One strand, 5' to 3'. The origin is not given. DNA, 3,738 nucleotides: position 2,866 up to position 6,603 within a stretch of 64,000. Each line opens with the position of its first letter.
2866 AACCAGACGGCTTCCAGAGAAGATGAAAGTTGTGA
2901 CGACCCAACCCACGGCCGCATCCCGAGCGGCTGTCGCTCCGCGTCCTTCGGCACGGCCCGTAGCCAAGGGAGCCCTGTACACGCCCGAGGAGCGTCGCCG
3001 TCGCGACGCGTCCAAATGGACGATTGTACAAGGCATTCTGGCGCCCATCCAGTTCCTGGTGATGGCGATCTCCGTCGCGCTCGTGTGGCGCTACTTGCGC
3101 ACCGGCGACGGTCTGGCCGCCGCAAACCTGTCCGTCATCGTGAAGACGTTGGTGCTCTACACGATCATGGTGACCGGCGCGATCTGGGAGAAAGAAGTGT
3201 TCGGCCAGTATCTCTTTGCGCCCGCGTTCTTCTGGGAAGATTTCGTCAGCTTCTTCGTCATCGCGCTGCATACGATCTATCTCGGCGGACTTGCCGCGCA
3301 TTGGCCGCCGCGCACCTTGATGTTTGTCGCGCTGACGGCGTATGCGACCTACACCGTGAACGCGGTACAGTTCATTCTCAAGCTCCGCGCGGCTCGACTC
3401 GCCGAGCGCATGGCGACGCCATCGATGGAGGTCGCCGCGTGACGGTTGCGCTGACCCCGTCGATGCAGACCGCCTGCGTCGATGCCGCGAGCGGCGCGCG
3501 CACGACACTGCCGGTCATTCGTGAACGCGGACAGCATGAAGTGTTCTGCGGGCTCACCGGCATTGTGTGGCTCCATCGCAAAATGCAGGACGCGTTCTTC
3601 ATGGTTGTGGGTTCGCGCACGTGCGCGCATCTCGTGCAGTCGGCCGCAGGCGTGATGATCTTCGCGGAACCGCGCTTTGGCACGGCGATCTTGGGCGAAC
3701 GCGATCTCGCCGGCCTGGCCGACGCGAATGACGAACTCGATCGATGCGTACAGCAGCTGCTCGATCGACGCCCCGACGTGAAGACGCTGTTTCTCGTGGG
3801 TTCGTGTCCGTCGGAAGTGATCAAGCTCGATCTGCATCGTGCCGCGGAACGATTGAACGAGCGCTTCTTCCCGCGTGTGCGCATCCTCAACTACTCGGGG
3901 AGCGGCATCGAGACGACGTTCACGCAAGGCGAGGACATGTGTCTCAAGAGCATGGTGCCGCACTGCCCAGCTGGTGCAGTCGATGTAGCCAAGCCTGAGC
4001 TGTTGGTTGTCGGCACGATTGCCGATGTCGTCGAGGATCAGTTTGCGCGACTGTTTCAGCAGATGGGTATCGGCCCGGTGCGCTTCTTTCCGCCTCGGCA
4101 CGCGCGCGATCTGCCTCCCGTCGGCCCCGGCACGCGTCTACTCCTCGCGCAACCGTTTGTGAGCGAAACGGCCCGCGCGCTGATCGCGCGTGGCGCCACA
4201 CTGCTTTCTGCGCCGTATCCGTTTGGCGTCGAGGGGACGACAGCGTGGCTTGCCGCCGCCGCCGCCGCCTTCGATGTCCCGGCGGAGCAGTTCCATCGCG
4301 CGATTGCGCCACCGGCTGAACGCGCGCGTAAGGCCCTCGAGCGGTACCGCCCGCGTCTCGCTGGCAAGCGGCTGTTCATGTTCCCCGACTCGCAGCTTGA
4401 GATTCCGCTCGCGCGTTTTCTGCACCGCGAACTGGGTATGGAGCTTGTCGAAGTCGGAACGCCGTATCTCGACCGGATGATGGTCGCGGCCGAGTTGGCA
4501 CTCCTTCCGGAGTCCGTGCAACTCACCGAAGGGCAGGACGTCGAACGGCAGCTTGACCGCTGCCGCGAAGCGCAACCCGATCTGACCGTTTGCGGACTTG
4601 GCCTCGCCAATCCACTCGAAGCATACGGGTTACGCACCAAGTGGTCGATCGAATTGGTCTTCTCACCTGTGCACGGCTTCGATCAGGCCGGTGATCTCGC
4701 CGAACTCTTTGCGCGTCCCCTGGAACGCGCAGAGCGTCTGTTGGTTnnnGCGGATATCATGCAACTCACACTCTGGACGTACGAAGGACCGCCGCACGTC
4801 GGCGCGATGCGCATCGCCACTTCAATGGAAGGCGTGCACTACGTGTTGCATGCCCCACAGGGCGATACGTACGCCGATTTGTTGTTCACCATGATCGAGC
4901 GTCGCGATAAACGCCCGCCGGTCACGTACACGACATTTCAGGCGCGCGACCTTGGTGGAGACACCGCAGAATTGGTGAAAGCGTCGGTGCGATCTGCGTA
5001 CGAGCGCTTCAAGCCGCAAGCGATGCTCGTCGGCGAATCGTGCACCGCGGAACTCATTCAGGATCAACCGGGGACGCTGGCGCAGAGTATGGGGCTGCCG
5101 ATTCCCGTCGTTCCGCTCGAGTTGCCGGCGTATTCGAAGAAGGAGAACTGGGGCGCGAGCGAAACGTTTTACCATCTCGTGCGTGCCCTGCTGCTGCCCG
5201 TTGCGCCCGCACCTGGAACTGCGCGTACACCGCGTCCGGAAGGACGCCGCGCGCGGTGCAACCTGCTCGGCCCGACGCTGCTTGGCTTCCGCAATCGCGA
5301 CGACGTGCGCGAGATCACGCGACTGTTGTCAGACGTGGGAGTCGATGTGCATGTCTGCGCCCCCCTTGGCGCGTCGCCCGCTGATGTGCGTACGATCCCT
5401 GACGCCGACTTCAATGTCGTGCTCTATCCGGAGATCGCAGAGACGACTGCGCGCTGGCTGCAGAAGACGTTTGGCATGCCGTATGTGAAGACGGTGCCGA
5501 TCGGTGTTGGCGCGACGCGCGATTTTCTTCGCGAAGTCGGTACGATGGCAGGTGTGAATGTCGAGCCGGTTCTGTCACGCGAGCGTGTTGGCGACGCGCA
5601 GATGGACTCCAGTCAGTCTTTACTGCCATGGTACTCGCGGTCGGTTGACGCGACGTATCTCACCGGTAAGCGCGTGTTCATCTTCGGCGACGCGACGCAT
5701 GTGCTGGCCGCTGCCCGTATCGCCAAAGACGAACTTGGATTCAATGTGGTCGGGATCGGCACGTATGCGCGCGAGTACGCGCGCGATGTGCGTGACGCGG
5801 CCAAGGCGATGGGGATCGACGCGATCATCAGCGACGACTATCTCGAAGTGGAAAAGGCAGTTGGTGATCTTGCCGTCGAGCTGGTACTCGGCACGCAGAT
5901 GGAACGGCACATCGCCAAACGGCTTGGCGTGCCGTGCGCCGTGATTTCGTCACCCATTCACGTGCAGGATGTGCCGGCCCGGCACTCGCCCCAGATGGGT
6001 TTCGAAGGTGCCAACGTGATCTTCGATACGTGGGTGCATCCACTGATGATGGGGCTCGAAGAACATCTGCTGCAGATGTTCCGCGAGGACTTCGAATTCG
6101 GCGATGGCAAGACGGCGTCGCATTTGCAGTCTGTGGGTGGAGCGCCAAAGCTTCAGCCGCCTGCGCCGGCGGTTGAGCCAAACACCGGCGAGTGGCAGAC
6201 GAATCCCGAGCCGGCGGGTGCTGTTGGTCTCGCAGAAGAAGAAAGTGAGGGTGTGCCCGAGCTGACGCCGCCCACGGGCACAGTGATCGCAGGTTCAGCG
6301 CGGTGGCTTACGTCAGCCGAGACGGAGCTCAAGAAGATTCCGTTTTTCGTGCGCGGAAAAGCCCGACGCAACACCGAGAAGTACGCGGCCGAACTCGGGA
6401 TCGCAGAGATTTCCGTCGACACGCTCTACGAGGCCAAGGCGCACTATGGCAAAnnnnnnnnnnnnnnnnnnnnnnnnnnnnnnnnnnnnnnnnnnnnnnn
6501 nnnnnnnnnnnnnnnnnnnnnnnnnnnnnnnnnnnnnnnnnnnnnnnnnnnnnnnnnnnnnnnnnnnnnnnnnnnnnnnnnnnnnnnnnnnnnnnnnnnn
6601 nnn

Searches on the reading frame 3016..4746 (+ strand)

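Call 51: search_protein_families(library=pfam, proteins=[window:3016-4746:+], max_evalue=0.00001)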
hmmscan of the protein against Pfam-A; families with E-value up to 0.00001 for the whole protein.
window:3016-4746:+ (577 aa): 1 family
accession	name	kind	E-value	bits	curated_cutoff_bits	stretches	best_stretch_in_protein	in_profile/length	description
PF00148.24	Oxidored_nitro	-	6e-40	137.8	28.6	1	178-568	1-397/399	Nitrogenase component 1 type Oxidoreductase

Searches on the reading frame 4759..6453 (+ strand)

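Call 51: search_protein_families(library=pfam, proteins=[window:4759-6453:+], max_evalue=0.00001)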
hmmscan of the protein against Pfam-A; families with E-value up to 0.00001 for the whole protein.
window:4759-6453:+ (565 aa): 2 families
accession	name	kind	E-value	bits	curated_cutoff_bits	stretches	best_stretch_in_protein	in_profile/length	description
PF00148.24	Oxidored_nitro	-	4.2e-84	283.2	28.6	1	12-429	2-398/399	Nitrogenase component 1 type Oxidoreductase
PF08369.16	PCP_red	-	4e-18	65.6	32.5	1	516-560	1-45/45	Proto-chlorophyllide reductase 57 kD subunit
